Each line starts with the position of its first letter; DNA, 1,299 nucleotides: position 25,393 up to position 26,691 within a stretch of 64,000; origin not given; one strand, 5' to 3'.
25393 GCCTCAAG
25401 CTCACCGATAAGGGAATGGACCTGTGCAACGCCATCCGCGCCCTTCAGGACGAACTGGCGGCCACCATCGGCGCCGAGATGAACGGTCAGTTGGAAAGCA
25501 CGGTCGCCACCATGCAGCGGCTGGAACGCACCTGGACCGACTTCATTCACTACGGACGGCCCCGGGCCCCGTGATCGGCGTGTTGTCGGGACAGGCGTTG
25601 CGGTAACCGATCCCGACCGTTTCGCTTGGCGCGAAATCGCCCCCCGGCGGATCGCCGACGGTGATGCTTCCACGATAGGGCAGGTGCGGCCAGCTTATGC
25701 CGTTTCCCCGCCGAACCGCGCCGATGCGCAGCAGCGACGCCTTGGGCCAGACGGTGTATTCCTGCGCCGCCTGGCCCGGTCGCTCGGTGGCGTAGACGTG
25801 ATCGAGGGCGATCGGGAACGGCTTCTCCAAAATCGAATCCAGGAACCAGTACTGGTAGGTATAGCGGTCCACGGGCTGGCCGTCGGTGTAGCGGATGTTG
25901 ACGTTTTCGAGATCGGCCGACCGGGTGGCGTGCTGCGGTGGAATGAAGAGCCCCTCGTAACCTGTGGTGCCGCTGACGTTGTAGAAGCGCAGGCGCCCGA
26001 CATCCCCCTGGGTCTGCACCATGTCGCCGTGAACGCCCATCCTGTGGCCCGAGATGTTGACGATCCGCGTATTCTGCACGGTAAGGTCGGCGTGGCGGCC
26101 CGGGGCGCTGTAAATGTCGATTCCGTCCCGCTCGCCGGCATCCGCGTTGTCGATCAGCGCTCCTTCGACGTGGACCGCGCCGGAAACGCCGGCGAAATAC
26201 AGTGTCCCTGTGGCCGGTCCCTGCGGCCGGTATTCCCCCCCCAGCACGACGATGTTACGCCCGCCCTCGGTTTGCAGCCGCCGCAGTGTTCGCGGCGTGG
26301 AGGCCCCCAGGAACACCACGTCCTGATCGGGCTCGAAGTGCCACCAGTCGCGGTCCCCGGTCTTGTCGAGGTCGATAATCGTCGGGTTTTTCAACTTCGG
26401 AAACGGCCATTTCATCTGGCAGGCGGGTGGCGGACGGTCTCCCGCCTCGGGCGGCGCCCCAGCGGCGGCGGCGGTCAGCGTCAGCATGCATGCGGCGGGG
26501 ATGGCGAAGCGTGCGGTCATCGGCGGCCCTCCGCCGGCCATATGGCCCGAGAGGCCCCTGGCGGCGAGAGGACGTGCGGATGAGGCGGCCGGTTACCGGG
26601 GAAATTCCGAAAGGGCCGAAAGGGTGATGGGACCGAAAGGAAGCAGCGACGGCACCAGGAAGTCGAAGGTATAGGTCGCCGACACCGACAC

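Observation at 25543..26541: Single-module, signal-peptide-bearing paralog of the giant-protein domain is the last gene of the tad pseudopilin operon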

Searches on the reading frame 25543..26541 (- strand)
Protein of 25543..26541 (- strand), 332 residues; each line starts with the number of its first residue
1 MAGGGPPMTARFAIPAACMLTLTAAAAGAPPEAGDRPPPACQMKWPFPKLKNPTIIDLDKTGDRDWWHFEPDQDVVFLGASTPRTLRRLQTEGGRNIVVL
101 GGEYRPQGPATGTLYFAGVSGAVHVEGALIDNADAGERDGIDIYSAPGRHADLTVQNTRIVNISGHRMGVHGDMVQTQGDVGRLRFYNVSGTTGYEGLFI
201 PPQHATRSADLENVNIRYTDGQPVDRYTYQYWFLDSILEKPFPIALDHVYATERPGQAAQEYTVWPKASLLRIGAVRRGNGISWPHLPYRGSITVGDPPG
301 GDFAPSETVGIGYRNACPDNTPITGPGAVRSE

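Call 4: search_protein_families(library=pfam, proteins=[window:25543-26541:-], max_evalue=0.01)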
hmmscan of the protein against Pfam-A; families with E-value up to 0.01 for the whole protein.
window:25543-26541:- (332 aa): 0 families

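Call 7: find_homologous_proteins(query=window:25543-26541:-)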
Query window:25543-26541:- (332 aa): 2 proteins with E <= 0.001 among 5730 candidates.
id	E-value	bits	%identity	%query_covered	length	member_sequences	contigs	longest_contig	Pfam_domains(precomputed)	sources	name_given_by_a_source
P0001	2.5e-223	759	100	98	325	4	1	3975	-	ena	-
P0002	1.0e-4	40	27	58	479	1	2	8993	-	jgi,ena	-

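Call 13: search_protein_families(library=ncbifam, proteins=[window:25543-26541:-], max_evalue=1)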
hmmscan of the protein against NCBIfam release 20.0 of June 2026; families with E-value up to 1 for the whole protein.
window:25543-26541:- (332 aa): 0 families

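Call 14: search_solved_structures(query=A1, max_evalue=10)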
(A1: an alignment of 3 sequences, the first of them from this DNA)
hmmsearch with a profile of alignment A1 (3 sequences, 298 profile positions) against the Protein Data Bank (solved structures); distinct sequences matched with E-value up to 10: 3.
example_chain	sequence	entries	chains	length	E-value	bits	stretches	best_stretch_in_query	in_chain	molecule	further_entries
8ajq_A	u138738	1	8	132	0.42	12.6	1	166-223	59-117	CENP-V/GFA domain-containing protein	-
2azk_A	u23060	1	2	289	0.81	11.6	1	18-70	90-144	Geranylgeranyl pyrophosphate synthetase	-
2azj_A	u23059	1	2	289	1.2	11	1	18-63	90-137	Geranylgeranyl pyrophosphate synthetase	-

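Call 15: find_encoding_contigs(protein=P0001, flank=10000)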
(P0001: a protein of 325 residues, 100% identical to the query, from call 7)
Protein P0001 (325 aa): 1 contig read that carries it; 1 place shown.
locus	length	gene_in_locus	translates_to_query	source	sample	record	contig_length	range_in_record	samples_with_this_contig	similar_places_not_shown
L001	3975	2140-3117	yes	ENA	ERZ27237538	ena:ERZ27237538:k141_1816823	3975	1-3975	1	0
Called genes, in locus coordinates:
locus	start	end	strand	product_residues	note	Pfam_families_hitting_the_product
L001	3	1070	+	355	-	?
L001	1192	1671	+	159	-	PF07811:TadE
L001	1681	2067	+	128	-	PF07811:TadE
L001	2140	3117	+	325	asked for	-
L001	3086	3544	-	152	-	PF12802:MarR_2, PF13463:HTH_27, PF22381:Staph_reg_Sar_Rot (weak)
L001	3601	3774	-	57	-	PF04964:Flp_Fap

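Call 22: predict_structure(alignment_id=A1)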
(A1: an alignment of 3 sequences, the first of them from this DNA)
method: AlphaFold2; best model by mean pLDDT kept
length: 284 residues; sequences in the alignment: 3
mean_pLDDT: 81.8   pTM: 0.88
mean pLDDT of the five models: 81.8, 80.9, 80.4, 78.8, 77.6
residues with pLDDT >= 90: 102; 70-90: 129; 50-70: 45; < 50: 8
segments of 3 or more residues with pLDDT < 50: 131-133, 282-284
pLDDT, mean of each block of 10 residues (from residue 1): 69 93 86 95 75 91 87 71 93 78 82 88 79 68 85 87 73 93 68 80 85 86 77 73 90 93 79 75 51
secondary structure, 60 per line:
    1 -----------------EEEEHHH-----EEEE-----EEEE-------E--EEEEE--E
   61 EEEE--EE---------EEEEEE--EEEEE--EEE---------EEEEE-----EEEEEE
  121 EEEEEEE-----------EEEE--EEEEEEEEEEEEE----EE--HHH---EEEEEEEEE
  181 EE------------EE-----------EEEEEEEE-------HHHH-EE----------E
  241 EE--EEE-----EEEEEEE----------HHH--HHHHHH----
elements in order: E18-21 E30-33 E39-42 E53-57 E60-64 E78-83 E86-90 E93-95 E105-109 E115-127 E139-142 E145-157 E172-182 E208-215 H223-226 E240-242 E245-247 E253-259 H275-280

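Call 24: fold_search(model_id=the predicted structure, library=pdb)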
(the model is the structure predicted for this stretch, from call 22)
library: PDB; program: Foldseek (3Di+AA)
matches with E <= 10: 124; with E <= 0.001: 0
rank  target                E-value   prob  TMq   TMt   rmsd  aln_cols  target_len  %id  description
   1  5gkq_A                4.3e-02  0.99  0.42  0.19   8.4       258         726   10  Structure of PL6 family alginate lyase AlyGC mutant-R241A (released 2017-02-08)
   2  7dmk_A                8.8e-02  0.89  0.36  0.16  11.8       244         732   14  PL6 alginate lyase BcAlyPL6 (released 2021-10-06)
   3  7o77                  1.1e-01  0.96  0.44  0.20   7.9       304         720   12  Structure of the PL6 family alginate lyase Patl3640 from Pseudoalteromonas atlantica T6c (released 2021-07-28)
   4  7dmk_C                2.0e-01  0.96  0.41  0.18   7.1       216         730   12  PL6 alginate lyase BcAlyPL6 (released 2021-10-06)
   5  7dmk_D                2.7e-01  0.72  0.38  0.17   8.4       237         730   14  PL6 alginate lyase BcAlyPL6 (released 2021-10-06)
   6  1jta                  3.8e-01  0.44  0.40  0.33  10.4       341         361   13  Crystal Structure of Pectate Lyase A (C2 form) (released 2002-06-19)
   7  8bwk_A                4.4e-01  0.75  0.39  0.17   9.9       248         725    9  Metagenomic derived PL6 alginate lyase (released 2023-12-20)
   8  7o7t                  6.1e-01  0.33  0.35  0.17  11.0       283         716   12  Structure of the PL6 family alginate lyase Patl3640 from Pseudoalteromonas atlantica T6c in complex with 4-deoxy-L-eryth (released 2021-07-28)
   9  8bwk_B                6.8e-01  0.69  0.38  0.17   7.2       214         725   10  Metagenomic derived PL6 alginate lyase (released 2023-12-20)
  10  4mr0_B                7.8e-01  0.44  0.34  0.23  12.3       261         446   10  Crystal structure of PfbA, a surface adhesin of Streptococcus pneumoniae (released 2014-02-05)
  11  8bwk_D                9.4e-01  0.66  0.41  0.18   7.7       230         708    8  Metagenomic derived PL6 alginate lyase (released 2023-12-20)
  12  1ru4                  1.3e+00  0.15  0.30  0.23  10.9       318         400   10  Crystal structure of pectate lyase Pel9A (released 2004-04-13)
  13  8jlh_C                1.3e+00  0.05  0.12  0.24  11.7       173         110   13  Cryo-EM structure of SV2A dimer in complex with BoNT/A2 Hc and levetiracetam (released 2024-05-01)
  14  6qps_A                1.3e+00  0.04  0.16  0.12  16.3       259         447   15  Structural characterization of a mannuronic acid specific polysaccharide family 6 lyase enzyme from human gut microbio (released 2019-09-25)
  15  3vmv                  1.4e+00  0.13  0.32  0.29  11.7       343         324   10  Crystal structure of pectate lyase Bsp165PelA from Bacillus sp. N165 (released 2012-07-25)
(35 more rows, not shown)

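Call 25: search_protein_representatives(alignment_id=A1)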
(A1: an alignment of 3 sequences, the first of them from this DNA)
Query: 3 sequences, 298 profile positions. Proteins with E-value up to 0.001 (for the whole library): 935; up to 1e-10: 560; up to 1e-30: 84. The best 150 are listed.
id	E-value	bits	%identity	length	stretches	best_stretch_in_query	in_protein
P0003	0.0e+00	1092.4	-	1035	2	2-298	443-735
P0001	2.4e-143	492.8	-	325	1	2-297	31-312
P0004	6.0e-135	465.2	-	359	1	3-297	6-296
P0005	1.4e-122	424.5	-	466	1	3-296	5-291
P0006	1.5e-100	352.2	-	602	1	5-295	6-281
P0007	1.3e-98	345.9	-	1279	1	3-296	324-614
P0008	2.9e-90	318.5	-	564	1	5-293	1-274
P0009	2.8e-89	315.2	-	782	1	3-291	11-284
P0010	1.5e-86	306.3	-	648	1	3-291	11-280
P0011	2.8e-76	272.6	-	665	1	4-291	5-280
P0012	2.7e-69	249.7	-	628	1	8-291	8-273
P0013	3.5e-68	246.0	-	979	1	4-292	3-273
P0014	8.6e-67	241.4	-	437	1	5-296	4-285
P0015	5.5e-63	228.9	-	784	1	2-291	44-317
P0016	8.2e-60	218.5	-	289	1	12-289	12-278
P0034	4.9e-41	156.9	-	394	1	3-291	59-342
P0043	3.3e-38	147.6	-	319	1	4-291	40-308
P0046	4.6e-36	140.5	-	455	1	6-292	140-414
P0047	6.2e-36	140.1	-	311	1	7-291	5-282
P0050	1.9e-35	138.5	-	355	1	3-293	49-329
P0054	1.5e-34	135.6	-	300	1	4-290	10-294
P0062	2.3e-33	131.7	-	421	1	6-292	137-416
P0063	2.8e-33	131.4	-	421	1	5-292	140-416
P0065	5.7e-33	130.4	-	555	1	5-290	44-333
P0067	7.3e-33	130.0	-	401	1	2-291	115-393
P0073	4.2e-32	127.5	-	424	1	5-291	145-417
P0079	1.7e-31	125.5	-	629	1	4-291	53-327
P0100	6.4e-29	117.1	-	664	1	6-296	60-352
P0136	1.7e-25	105.8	-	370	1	6-291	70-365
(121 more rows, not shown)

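Call 30: search_protein_families(library=pfam, alignment_id=A2, max_evalue=0.01)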
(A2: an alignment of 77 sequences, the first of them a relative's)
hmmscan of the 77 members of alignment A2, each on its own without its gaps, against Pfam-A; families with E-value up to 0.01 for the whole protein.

A. member 1, P0001 (325 aa): 0 families

B. families by the number of members that match (of 77 scanned): 16 families
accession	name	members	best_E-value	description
PF16841.11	CBM60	4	1.3e-18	Ca-dependent carbohydrate-binding module xylan-binding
PF02018.23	CBM_4_9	4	2.1e-06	Carbohydrate binding domain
PF03422.21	CBM_6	3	8.3e-19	Carbohydrate binding module (family 6)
PF18099.7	CBM_35_2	3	2e-13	Carbohydrate binding module (family 35)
PF00404.24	Dockerin_1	3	1.2e-06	Dockerin type I domain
PF11721.14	Malectin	1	1.5e-22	Malectin domain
PF00353.25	HemolysinCabind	1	5.1e-21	RTX calcium-binding nonapeptide repeat (4 copies)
PF24517.2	CBM96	1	2.8e-13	Carbohydrate-binding module family 96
PF13400.11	Tad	1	1.1e-05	Putative Flp pilus-assembly TadE/G-like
PF17957.7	Big_7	1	0.00014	Bacterial Ig domain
PF05887.16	Trypan_PARP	1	0.0017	Procyclic acidic repetitive protein (PARP)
PF12819.13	Malectin_like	1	0.0017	Malectin-like domain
PF18986.5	DUF5719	1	0.0025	Family of unknown function (DUF5719)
PF20622.4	Big_15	1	0.0041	Bacterial Ig domain (Big_16)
PF21827.1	New_glue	1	0.0058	New glue protein family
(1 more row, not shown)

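Call 31: search_protein_families(library=pfam, proteins=[P0062, P0063, P0073, P0046, P0034, P0050, P0079, P0100, P0065, P0067], max_evalue=0.01)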
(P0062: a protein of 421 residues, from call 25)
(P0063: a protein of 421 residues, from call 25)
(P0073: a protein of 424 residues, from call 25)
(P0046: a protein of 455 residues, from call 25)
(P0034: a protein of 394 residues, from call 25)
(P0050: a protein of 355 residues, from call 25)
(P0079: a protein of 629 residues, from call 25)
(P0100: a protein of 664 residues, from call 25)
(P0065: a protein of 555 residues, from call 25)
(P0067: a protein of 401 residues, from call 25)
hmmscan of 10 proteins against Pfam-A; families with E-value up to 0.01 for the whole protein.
P0062 (421 aa): 1 family
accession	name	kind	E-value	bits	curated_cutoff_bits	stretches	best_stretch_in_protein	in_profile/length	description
PF13400.11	Tad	-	1.1e-05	26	22.3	1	2-44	4-45/47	Putative Flp pilus-assembly TadE/G-like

P0063 (421 aa): 1 family
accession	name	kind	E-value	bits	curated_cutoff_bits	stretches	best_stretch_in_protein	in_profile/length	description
PF24517.2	CBM96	-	2.8e-13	50.4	26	1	4-118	40-163/164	Carbohydrate-binding module family 96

P0073 (424 aa): 0 families

P0046 (455 aa): 1 family
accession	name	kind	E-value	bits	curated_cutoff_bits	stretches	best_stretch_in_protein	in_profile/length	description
PF18986.5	DUF5719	-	0.0025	17.4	26.2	1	33-96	156-220/319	Family of unknown function (DUF5719)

P0034 (394 aa): 0 families

P0050 (355 aa): 0 families

P0079 (629 aa): 2 families
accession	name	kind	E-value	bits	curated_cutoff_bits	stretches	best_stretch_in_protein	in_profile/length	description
PF00754.31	F5_F8_type_C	-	2.4e-12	47.5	28.2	1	362-460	9-114/127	F5/8 type C domain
PF22633.2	F5_F8_type_C_2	-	2.8e-11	44.3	27.8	1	370-454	2-89/91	NedA-like, galactose-binding domain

P0100 (664 aa): 0 families

P0065 (555 aa): 1 family
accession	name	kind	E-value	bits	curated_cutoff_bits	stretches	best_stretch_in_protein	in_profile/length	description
PF13385.13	Laminin_G_3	-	7.5e-17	62.3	27.6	1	401-549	7-151/151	Concanavalin A-like lectin/glucanases superfamily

P0067 (401 aa): 0 families

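Call 37: find_related_loci(query=A3, collection=genome_contigs, flank=10000)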
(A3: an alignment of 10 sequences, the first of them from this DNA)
Query A3 (284 aa) in genome_contigs; peptide patterns used: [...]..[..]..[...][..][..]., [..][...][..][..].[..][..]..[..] (x = any residue, [..] = any of these).
57 stretches matched a pattern; 24 encode a relative of the query (tblastn E <= 1e-3); 24 distinct loci.
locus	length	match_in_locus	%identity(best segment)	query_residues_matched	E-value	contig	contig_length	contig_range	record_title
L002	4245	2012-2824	57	4-277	3e-102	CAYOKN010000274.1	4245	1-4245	MAG TPA_asm: uncultured Rhodospirillaceae bacterium isolate SRP290908_co2_141 genome assembly, contig: NODE_31833_length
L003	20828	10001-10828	54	5-282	1e-99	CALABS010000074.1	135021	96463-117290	MAG TPA_asm: uncultured Rhodospirillaceae bacterium isolate SRR3330211_bin.58_CONCOCT_v1.1_MAG genome assembly, contig:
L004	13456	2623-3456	55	5-281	1e-98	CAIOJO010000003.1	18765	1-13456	MAG: uncultured Telmatospirillum sp. isolate AlinenLipids_bin-4733 genome assembly, contig: bin-4733:003/568, whole geno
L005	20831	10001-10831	54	5-282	8e-97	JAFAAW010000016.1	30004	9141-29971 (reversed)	MAG: Proteobacteria bacterium isolate OH_PFB_97 k127_515164, whole genome shotgun sequence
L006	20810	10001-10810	55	7-278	8e-96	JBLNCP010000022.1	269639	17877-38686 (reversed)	MAG: Solirubrobacterales bacterium isolate MAG122 PRJNA950955_bin3_renamed_21, whole genome shotgun sequence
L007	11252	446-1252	52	8-278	8e-96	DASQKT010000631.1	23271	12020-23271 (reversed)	MAG TPA_asm: Skermanella sp. isolate SMAG_U11919 k141_281762, whole genome shotgun sequence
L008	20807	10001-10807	52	8-278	6e-96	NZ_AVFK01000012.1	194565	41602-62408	Skermanella aerolata KACC 11604 strain 5416T-32 contig15, whole genome shotgun sequence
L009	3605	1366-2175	54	7-278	6e-97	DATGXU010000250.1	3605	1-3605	MAG TPA_asm: Magnetospirillum sp. isolate SMAG_U10617 k141_285958, whole genome shotgun sequence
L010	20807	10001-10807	55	5-278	1e-95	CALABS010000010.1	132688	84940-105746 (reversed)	MAG TPA_asm: uncultured Rhodospirillaceae bacterium isolate SRR3330211_bin.58_CONCOCT_v1.1_MAG genome assembly, contig:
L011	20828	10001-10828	51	5-282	3e-93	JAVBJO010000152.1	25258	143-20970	MAG: Rhodospirillaceae bacterium isolate GLO_MAG_00045 c_000001529708, whole genome shotgun sequence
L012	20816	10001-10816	53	5-278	1e-93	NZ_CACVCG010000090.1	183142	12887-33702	Magnetospirillum sp. UT-4, whole genome shotgun sequence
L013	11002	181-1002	54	5-278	6e-92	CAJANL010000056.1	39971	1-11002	MAG: uncultured Rhodospirillaceae bacterium isolate Loc080925-5-5m_bin-0078 genome assembly, contig: bin-0078:056/340, w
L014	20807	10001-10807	53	7-278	7e-90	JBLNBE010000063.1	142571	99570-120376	MAG: Bacteroidota bacterium isolate MAG159 PRJNA951521_bin2_renamed_62, whole genome shotgun sequence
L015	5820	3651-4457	51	7-278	1e-88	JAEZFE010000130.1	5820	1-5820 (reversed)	MAG: Proteobacteria bacterium isolate OH_CBrB_39 k127_19428, whole genome shotgun sequence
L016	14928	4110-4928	50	5-283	9e-85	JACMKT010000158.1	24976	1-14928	MAG: Rhodospirillales bacterium isolate ES-bin-250 ES-bin-250-contig-k141_6396687, whole genome shotgun sequence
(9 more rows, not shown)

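Call 39: find_homologous_proteins(query=A2, max_evalue=1e-10)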
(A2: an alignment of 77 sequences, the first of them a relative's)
Query A2 (77 sequences) (325 aa, profile of the alignment): 64 proteins with E <= 1e-10 among 8000 candidates.
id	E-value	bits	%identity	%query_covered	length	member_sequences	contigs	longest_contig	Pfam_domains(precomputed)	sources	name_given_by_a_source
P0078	4.0e-117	410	32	83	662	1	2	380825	PF18099.8,PF03422.22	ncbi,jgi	jgi:hypothetical protein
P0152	2.8e-115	403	28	83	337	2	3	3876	-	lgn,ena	-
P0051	5.0e-102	360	35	86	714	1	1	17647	PF00041.28,PF16656.12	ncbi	-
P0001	2.1e-97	345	100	100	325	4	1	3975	-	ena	-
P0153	8.7e-96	339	25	84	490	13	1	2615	-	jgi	-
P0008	9.0e-96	339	53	83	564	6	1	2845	PF00353.26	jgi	jgi:hypothetical protein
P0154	1.5e-94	335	52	83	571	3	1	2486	PF00353.26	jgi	jgi:hypothetical protein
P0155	4.2e-94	334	28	82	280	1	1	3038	-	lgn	-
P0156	7.4e-94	333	30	83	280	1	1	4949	-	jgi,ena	-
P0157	5.6e-92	327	56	86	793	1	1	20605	PF08548.18,PF25616.2,PF00353.26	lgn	-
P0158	2.6e-91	324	55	84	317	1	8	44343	-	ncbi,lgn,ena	-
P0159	3.5e-91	324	54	86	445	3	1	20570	-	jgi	jgi:hypothetical protein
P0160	4.7e-91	324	32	93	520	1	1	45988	-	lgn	-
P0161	2.5e-90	321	26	85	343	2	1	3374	-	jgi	jgi:hypothetical protein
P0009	1.6e-86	309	51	83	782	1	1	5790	PF00353.26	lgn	-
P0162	5.9e-86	307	54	84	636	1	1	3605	PF00353.26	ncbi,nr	ncbi:MAG TPA: calcium-binding protein [Magnetospirillum sp.]|nr:calcium-binding protein [Magnetospir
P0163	6.6e-86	307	50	89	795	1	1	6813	PF00353.26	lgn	-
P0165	9.0e-86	306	54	84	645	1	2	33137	PF00353.26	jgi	jgi:Ca2+-binding RTX toxin-like protein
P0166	9.3e-86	306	53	90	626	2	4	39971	PF00353.26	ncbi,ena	-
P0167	1.2e-85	306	53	85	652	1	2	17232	PF00353.26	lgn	-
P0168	1.2e-85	306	52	85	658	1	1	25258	PF00353.26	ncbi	-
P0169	1.7e-85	305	55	85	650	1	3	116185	PF08548.18,PF00353.26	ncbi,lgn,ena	-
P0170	2.2e-85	305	52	84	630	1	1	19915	PF08548.18,PF00353.26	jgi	-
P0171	2.6e-85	305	51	84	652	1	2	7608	PF00353.26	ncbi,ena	-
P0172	3.6e-85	304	55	86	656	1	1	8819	PF00353.26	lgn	-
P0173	4.6e-85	304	55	85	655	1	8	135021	PF08548.18,PF00353.26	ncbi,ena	-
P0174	6.9e-85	303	51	85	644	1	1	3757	PF00353.26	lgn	-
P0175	7.2e-85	303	54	85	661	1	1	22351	PF08548.18,PF00353.26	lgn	-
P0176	1.2e-84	303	54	86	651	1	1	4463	PF00353.26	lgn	-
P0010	1.7e-84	302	51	85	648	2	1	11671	PF00353.26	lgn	-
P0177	4.4e-84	301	53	84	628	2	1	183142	PF00353.26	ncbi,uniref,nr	ncbi:calcium-binding protein [Magnetospirillum sp. UT-4]|uniref:calcium-binding protein n=1 Tax=Magn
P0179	2.0e-83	299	53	84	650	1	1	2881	PF00353.26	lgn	-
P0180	4.9e-83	297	53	84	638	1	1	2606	PF00353.26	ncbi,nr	ncbi:MAG TPA: calcium-binding protein [Candidatus Omnitrophota bacterium]|nr:calcium-binding protein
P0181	7.5e-83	297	53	84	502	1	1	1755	PF00353.26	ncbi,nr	ncbi:MAG: hypothetical protein K2X44_00505, partial [Magnetospirillum sp.]|nr:hypothetical protein [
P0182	1.3e-82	296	53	84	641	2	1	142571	PF00353.26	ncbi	ncbi:MAG: calcium-binding protein [Bacteroidota bacterium]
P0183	1.5e-82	296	53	84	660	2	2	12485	PF08548.18,PF00353.26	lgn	-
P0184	1.8e-82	295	53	84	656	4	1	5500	PF08548.18,PF00353.26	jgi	-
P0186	2.4e-82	295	55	84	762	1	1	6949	PF08548.18,PF00353.26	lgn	-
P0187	1.9e-80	289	55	84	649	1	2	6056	PF08548.18,PF00353.26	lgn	-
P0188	2.0e-80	289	50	84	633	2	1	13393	PF00353.26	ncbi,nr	ncbi:MAG: calcium-binding protein [Rhodospirillaceae bacterium]|nr:calcium-binding protein [Rhodospi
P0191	2.1e-78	282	53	84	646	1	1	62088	PF00353.26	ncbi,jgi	jgi:Ca2+-binding RTX toxin-like protein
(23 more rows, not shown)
